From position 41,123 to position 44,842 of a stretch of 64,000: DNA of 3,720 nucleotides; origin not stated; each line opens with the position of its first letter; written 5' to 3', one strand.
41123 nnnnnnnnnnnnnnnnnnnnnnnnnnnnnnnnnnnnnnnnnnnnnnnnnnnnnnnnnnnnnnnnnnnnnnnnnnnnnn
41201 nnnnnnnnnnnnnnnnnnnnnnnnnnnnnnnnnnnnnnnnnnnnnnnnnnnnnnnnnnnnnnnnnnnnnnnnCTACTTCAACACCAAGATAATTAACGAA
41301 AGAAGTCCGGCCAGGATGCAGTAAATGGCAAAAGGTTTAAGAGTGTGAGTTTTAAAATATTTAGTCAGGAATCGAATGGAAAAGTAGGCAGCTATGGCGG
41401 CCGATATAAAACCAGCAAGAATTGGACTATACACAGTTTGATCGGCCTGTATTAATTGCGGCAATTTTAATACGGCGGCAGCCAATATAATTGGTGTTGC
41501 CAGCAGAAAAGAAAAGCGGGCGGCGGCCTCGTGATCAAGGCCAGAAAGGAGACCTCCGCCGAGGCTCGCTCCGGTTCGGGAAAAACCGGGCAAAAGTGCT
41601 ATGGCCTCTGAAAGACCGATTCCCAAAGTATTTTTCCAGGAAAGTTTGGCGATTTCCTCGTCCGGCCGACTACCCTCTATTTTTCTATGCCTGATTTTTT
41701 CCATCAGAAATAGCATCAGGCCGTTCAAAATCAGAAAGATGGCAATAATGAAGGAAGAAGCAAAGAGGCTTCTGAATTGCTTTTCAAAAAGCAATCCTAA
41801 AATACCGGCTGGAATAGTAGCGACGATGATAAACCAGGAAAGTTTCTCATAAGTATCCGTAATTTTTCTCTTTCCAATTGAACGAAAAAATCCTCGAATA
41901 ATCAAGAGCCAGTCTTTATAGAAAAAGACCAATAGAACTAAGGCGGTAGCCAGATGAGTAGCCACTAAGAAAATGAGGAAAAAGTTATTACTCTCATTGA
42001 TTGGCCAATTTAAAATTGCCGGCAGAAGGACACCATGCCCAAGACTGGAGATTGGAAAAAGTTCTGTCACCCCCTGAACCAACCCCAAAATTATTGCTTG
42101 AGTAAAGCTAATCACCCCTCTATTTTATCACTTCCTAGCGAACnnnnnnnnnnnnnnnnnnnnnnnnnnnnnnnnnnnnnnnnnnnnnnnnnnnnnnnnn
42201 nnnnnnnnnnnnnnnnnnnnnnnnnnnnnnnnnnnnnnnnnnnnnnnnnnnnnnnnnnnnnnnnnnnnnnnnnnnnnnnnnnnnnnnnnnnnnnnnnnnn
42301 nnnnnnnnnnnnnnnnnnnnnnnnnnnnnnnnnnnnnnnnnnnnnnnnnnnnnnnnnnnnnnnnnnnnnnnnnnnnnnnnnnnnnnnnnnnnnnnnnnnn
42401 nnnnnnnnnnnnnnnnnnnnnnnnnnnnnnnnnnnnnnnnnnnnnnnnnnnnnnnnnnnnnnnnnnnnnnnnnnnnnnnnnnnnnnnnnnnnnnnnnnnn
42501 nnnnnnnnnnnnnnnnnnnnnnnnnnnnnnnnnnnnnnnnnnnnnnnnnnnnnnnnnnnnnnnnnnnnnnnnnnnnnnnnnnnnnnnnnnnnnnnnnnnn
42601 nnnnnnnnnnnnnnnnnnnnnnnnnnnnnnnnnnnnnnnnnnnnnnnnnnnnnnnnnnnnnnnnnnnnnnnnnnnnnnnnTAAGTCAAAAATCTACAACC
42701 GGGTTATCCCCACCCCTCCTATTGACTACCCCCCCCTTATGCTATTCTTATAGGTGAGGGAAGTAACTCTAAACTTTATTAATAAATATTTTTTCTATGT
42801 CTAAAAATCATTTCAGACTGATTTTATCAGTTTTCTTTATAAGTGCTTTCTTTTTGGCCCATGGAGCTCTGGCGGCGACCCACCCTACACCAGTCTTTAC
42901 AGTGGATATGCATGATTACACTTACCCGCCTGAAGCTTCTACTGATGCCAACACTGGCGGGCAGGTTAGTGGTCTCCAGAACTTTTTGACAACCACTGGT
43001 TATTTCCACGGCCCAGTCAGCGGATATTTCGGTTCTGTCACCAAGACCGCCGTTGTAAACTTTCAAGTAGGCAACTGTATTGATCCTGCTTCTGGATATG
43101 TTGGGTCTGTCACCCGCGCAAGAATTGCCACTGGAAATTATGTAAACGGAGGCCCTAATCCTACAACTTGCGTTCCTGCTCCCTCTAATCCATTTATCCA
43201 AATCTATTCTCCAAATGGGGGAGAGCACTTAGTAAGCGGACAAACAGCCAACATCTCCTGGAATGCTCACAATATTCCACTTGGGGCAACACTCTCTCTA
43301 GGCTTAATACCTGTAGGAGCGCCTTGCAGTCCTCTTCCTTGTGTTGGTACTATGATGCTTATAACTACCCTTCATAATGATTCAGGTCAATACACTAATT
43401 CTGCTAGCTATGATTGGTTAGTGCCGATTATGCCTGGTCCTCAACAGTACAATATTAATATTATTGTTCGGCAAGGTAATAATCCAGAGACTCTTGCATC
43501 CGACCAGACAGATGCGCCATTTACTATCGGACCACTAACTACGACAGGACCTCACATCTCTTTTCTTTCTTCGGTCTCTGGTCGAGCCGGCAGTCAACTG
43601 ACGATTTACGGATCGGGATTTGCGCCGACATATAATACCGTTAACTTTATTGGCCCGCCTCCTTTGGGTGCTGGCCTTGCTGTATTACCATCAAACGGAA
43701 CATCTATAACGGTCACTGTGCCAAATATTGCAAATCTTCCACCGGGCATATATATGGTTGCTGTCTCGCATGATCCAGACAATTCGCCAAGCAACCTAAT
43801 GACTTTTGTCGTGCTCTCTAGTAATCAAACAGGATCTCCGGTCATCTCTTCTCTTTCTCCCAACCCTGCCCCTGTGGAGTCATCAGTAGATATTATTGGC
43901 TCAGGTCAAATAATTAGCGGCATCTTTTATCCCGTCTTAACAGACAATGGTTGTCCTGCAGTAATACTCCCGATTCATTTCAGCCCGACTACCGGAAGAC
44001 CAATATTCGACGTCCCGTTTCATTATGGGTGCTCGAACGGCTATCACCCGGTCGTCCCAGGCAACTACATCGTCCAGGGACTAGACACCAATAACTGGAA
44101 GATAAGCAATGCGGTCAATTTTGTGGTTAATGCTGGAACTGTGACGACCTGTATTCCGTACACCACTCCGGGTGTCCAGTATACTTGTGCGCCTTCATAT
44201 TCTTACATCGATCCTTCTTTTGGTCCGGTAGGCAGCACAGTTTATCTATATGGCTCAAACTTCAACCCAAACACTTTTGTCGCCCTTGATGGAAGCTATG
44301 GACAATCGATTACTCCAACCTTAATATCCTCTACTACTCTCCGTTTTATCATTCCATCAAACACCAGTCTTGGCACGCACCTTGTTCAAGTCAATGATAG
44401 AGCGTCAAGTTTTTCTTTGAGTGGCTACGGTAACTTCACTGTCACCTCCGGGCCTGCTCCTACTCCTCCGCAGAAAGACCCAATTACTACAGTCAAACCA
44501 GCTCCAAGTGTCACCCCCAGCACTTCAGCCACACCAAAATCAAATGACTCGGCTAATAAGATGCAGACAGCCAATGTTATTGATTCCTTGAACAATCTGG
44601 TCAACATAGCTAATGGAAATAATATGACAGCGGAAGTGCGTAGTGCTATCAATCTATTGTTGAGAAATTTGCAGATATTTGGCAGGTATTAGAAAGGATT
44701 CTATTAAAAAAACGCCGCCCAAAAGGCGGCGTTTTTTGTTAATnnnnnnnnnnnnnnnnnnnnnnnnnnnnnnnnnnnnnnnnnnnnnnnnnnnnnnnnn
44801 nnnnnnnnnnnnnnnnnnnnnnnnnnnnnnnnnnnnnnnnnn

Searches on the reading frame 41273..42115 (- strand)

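Call 85: search_protein_families(library=pfam, proteins=[window:41273-42115:-], max_evalue=0.0001)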
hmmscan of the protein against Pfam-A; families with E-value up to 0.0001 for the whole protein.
window:41273-42115:- (280 aa): 1 family
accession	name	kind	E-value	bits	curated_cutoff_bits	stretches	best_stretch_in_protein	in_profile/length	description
PF02673.24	BacA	-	1.3e-74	251.6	33.4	1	7-272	1-257/257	Bacitracin resistance protein BacA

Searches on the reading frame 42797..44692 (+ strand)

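Call 68: search_protein_families(library=pfam, proteins=[window:42797-44692:+], max_evalue=0.0001)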
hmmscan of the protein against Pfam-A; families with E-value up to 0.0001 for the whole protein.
window:42797-44692:+ (631 aa): 1 family
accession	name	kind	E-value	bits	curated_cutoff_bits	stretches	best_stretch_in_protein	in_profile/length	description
PF01471.23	PG_binding_1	-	7.1e-09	36.2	23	1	54-109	2-56/57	Putative peptidoglycan binding domain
